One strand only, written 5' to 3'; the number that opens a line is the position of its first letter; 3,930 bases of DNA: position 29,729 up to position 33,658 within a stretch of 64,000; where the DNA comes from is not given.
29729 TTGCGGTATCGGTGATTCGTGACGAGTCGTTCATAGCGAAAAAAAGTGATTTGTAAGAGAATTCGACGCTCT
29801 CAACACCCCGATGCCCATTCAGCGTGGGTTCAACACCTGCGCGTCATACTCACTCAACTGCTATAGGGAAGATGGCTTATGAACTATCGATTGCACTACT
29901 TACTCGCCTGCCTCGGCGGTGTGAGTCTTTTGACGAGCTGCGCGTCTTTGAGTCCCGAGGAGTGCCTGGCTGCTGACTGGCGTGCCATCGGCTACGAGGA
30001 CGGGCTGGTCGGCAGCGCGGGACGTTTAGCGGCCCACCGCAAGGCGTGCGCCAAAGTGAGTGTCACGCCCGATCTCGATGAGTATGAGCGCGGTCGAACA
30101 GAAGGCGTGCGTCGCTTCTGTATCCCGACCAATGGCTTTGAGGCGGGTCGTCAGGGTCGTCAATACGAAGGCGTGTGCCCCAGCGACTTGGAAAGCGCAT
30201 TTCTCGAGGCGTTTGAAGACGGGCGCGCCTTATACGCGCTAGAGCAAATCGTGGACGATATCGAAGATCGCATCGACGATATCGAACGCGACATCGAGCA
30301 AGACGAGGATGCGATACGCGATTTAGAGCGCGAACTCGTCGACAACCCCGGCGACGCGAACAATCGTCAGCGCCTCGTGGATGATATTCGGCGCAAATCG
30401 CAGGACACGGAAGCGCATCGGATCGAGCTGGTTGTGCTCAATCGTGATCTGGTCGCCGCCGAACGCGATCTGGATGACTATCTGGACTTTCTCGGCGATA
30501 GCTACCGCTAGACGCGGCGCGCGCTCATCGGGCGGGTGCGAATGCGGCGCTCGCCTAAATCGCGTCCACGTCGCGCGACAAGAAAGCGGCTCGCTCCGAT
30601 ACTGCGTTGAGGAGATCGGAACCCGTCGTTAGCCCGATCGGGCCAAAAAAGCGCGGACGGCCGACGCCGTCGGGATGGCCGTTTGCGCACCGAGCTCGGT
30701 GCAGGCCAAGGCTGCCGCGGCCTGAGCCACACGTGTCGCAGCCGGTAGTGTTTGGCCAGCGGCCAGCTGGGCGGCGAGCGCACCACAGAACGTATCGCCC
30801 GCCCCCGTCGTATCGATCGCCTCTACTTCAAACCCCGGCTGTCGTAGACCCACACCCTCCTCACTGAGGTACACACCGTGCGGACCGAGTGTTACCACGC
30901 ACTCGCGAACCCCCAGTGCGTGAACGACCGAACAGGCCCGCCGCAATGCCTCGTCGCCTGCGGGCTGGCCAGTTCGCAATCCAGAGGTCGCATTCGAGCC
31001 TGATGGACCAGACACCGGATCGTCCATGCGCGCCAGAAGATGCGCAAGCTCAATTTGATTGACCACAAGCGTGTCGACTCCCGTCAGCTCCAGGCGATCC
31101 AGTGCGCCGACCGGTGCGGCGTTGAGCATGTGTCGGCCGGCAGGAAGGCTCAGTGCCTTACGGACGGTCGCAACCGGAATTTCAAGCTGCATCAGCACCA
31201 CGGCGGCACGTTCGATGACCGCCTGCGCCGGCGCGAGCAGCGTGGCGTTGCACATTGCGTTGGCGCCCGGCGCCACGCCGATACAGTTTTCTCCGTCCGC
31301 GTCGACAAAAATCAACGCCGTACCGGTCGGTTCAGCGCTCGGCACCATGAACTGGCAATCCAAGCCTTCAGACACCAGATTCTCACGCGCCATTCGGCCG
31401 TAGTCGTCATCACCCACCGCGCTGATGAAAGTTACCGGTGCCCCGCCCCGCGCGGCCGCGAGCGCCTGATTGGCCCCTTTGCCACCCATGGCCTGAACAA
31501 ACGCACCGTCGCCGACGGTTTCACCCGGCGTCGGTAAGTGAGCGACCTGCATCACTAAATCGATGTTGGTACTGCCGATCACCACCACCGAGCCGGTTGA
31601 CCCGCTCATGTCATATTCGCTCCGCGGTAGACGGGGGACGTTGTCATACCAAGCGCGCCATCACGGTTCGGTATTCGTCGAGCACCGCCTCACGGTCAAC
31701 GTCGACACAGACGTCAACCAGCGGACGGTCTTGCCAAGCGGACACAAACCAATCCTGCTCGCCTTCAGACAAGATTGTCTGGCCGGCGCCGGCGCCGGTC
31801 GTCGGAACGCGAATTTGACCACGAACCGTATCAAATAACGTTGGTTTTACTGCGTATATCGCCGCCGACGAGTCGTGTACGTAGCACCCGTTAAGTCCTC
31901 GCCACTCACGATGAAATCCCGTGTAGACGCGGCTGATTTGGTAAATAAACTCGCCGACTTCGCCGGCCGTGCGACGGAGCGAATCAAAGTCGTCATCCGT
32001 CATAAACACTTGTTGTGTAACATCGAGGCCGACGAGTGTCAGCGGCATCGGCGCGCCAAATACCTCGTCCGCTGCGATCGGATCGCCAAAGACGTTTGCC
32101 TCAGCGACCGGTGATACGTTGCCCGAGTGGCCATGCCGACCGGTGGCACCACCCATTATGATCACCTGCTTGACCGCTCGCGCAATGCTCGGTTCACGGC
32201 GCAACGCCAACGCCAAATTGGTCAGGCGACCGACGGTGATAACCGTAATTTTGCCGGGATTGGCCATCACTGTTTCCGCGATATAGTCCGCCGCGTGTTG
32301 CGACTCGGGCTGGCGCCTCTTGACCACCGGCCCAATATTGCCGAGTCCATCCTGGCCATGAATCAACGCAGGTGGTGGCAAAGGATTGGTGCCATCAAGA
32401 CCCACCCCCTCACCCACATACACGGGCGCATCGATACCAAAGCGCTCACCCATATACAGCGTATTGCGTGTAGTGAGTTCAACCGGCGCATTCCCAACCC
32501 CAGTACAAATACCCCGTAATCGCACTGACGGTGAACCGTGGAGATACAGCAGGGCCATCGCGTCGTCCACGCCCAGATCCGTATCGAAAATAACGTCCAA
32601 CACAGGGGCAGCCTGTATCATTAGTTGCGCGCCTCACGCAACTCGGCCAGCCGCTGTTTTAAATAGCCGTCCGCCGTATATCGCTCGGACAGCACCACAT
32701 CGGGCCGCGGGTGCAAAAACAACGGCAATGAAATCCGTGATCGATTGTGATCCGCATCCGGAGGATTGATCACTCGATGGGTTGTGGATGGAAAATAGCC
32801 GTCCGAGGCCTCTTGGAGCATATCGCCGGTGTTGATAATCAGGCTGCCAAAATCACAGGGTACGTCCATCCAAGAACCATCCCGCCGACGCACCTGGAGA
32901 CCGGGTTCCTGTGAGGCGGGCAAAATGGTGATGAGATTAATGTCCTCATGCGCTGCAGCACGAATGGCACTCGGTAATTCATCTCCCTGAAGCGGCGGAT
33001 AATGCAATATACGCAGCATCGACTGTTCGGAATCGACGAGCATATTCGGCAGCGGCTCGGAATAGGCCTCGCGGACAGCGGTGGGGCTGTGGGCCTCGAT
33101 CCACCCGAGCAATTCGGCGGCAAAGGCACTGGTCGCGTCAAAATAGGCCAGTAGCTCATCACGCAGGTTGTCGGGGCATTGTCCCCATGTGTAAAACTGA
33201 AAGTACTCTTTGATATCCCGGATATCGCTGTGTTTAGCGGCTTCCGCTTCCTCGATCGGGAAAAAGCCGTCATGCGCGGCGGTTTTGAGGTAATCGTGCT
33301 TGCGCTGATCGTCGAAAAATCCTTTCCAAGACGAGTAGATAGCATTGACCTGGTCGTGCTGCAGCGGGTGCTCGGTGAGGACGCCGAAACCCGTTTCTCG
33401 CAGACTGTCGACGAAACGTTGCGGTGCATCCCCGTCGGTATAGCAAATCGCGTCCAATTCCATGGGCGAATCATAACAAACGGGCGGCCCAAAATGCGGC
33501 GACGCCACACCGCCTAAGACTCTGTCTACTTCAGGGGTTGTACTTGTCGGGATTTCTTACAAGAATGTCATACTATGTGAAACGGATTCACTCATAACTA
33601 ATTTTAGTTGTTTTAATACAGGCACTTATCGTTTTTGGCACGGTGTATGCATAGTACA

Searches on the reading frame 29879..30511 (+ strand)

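Call 15: search_protein_families(library=pfam, proteins=[window:29879-30511:+])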
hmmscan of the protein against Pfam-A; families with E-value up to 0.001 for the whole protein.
window:29879-30511:+ (210 aa): 2 families
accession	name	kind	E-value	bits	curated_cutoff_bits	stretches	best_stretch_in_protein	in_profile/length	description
PF10973.13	DUF2799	-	3.2e-22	79.2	25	1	33-116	1-85/86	Protein of unknown function (DUF2799)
PF24627.1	PUMA_CC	-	1.8e-05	25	30.1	1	125-177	10-62/74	PUMA coiled-coil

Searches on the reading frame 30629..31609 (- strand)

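Call 39: search_protein_families(library=pfam, proteins=[window:30629-31609:-], max_evalue=0.00001)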
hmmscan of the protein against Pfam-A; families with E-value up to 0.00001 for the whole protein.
window:30629-31609:- (326 aa): 1 family
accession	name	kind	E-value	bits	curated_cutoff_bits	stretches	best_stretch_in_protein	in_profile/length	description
PF00294.29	PfkB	-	1.5e-54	185.8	25.8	1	7-314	3-301/302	pfkB family carbohydrate kinase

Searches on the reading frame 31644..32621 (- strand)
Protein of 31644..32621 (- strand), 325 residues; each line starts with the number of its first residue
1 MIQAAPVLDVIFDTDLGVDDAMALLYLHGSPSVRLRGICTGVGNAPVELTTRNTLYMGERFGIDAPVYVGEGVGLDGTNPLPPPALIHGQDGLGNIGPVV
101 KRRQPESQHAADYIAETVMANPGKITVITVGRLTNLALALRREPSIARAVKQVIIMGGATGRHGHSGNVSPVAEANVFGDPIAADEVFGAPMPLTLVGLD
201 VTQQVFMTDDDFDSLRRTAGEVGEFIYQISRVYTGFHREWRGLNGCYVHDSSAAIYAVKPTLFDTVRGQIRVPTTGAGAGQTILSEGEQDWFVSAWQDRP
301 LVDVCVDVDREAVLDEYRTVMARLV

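Call 39: search_protein_families(library=pfam, proteins=[window:31644-32621:-], max_evalue=0.00001)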
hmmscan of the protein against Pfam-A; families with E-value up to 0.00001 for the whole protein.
window:31644-32621:- (325 aa): 1 family
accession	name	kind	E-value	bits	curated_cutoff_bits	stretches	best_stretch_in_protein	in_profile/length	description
PF01156.24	IU_nuc_hydro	-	5.2e-81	273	34.2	1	10-314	1-296/297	Inosine-uridine preferring nucleoside hydrolase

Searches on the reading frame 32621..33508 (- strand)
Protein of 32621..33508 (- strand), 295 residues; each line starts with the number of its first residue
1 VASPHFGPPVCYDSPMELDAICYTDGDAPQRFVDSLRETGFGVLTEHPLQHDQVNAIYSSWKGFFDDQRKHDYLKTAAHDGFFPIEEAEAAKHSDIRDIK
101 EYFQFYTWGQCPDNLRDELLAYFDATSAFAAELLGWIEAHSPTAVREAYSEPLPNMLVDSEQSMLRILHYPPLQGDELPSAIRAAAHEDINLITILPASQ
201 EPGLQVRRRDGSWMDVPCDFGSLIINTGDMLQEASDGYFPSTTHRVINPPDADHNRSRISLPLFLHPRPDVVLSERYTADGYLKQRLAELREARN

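Call 39: search_protein_families(library=pfam, proteins=[window:32621-33508:-], max_evalue=0.00001)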
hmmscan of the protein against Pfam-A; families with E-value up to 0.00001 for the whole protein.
window:32621-33508:- (295 aa): 2 families
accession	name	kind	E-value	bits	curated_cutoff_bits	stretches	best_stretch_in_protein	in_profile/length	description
PF03171.26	2OG-FeII_Oxy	-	3.8e-19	69.3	23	1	163-267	3-101/101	2OG-Fe(II) oxygenase superfamily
PF14226.12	DIOX_N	-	7.1e-06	27.1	27.3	0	31-108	20-97/117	non-haem dioxygenase in morphine synthesis N-terminal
